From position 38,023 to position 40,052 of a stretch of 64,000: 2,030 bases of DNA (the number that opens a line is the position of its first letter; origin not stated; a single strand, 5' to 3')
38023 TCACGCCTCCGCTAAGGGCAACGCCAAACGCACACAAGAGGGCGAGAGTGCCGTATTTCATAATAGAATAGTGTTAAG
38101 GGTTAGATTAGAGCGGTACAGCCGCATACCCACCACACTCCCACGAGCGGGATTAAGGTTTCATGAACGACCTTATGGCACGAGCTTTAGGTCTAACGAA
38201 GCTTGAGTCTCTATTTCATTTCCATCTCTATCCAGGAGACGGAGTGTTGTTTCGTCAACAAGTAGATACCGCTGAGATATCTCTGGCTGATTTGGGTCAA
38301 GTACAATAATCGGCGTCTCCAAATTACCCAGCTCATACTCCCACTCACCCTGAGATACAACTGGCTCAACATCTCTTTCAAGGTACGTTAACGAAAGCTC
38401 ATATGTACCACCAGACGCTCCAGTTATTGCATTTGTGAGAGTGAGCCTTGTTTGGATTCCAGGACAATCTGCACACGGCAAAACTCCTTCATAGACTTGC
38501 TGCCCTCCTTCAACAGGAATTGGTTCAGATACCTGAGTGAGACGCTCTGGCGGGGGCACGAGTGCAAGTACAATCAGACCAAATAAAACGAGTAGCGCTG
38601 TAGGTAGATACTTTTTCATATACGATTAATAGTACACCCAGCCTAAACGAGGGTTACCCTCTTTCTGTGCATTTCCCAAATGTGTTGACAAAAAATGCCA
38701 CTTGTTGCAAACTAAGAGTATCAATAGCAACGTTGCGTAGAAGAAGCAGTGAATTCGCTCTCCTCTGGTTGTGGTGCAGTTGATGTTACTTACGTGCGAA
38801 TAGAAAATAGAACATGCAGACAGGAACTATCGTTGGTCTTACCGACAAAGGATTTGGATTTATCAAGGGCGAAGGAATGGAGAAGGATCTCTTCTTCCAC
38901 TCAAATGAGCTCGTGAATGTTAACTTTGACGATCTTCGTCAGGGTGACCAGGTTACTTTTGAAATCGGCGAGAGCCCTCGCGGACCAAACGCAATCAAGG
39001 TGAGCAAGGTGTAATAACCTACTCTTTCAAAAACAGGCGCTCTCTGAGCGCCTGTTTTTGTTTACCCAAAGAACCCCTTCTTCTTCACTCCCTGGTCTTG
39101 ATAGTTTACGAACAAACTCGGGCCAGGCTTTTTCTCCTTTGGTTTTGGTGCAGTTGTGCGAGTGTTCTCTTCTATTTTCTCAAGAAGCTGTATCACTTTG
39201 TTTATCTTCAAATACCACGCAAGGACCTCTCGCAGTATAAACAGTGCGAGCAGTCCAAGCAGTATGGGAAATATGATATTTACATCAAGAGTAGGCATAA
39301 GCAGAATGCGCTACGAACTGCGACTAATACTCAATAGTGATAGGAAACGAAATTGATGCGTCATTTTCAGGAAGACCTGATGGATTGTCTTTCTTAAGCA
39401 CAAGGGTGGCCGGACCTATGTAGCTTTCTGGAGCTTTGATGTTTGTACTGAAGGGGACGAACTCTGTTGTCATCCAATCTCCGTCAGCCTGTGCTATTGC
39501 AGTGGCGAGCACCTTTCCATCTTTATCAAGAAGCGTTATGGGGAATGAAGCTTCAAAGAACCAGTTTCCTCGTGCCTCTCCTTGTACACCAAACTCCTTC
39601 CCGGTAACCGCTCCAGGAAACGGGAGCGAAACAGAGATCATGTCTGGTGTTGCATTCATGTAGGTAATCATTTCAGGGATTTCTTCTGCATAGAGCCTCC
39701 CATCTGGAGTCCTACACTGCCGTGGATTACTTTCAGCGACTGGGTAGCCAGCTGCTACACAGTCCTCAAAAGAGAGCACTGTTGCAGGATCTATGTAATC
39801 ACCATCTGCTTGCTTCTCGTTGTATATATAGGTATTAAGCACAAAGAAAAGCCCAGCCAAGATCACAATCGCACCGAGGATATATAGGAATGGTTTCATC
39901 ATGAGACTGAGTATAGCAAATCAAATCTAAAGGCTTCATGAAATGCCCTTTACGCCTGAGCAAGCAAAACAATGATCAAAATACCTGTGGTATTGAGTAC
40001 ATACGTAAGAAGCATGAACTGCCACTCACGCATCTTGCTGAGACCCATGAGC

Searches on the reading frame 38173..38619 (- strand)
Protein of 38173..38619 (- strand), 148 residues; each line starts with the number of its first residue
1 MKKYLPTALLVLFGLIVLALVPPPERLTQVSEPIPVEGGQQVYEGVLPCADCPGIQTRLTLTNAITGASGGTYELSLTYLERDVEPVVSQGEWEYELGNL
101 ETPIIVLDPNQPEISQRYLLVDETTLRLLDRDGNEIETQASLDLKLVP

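Call 57: search_protein_families(library=pfam, proteins=[window:38173-38619:-], max_evalue=0.001)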
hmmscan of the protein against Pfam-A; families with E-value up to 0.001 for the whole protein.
window:38173-38619:- (148 aa): 1 family
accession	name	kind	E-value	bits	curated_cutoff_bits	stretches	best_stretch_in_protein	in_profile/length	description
PF04170.18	NlpE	-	2.9e-20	73.3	22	1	43-138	1-85/86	NlpE N-terminal domain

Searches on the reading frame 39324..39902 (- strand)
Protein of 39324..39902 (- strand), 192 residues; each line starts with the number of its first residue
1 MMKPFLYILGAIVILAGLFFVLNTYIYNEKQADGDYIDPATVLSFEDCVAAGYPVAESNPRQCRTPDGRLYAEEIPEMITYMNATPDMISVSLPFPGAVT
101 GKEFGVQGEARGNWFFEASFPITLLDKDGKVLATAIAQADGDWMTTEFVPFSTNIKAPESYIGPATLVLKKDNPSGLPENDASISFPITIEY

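Call 57: search_protein_families(library=pfam, proteins=[window:39324-39902:-], max_evalue=0.001)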
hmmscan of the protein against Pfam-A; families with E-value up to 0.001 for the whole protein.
window:39324-39902:- (192 aa): 1 family
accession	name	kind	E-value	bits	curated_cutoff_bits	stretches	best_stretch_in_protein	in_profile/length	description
PF10648.15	Gmad2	-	3e-11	43.9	25.7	1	89-175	2-83/86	Immunoglobulin-like domain of bacterial spore germination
